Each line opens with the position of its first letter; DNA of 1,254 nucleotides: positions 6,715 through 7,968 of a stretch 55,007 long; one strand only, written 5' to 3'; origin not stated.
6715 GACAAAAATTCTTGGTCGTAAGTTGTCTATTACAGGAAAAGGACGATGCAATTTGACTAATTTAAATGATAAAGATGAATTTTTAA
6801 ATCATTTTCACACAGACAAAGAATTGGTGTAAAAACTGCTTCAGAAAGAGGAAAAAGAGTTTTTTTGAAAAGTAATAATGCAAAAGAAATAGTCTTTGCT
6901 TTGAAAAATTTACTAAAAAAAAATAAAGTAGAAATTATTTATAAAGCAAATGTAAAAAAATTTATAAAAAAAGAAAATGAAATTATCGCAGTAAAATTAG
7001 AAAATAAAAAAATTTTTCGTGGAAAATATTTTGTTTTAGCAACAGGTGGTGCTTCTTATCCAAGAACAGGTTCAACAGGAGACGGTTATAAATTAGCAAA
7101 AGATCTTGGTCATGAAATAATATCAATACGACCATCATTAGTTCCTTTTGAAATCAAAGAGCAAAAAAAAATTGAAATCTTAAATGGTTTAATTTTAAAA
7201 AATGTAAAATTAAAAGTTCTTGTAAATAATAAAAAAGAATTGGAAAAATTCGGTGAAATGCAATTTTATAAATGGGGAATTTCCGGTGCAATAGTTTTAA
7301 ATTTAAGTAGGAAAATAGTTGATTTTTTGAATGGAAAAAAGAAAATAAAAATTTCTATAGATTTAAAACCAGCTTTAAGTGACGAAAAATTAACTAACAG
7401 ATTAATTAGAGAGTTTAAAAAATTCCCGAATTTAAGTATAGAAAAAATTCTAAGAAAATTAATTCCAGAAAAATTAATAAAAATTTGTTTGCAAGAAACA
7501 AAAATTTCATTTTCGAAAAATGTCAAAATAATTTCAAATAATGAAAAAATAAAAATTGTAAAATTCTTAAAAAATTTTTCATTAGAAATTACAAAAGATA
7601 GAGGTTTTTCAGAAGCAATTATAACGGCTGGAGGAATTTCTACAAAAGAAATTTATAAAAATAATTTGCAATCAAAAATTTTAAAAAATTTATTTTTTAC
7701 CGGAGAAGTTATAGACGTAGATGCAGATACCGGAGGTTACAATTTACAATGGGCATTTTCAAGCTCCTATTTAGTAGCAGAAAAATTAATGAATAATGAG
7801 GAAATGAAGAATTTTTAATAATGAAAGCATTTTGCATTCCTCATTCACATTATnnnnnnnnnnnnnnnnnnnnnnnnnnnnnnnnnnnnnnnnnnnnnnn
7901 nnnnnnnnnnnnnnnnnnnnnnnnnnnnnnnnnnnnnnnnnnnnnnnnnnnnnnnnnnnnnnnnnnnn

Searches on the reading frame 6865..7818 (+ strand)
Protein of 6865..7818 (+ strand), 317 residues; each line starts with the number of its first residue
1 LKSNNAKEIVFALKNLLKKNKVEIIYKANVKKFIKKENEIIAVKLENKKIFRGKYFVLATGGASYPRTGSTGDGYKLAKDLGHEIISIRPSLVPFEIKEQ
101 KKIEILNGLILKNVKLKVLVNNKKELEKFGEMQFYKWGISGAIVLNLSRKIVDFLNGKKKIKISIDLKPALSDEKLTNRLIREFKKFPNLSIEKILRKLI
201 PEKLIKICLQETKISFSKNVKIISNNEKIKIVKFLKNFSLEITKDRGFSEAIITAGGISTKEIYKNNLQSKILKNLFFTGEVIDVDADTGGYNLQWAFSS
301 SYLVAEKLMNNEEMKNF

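Call 8: search_protein_families(library=pfam, proteins=[window:6865-7818:+])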
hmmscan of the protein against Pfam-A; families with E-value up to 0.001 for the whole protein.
window:6865-7818:+ (317 aa): 4 families
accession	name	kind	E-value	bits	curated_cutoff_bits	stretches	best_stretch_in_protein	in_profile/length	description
PF03486.20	HI0933_like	-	1e-44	153.3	50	1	2-306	104-243/244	HI0933-like protein Rossmann domain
PF22780.1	HI0933_like_1st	-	9.3e-36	123.6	27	1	89-253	1-165/165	HI0933-like protein barrel and H2TH domain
PF01134.28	GIDA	-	0.0002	21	22.1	0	14-62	102-150/391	Glucose inhibited division protein A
PF07992.20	Pyr_redox_2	-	0.00093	19.1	26.1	0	9-63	185-238/291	Pyridine nucleotide-disulphide oxidoreductase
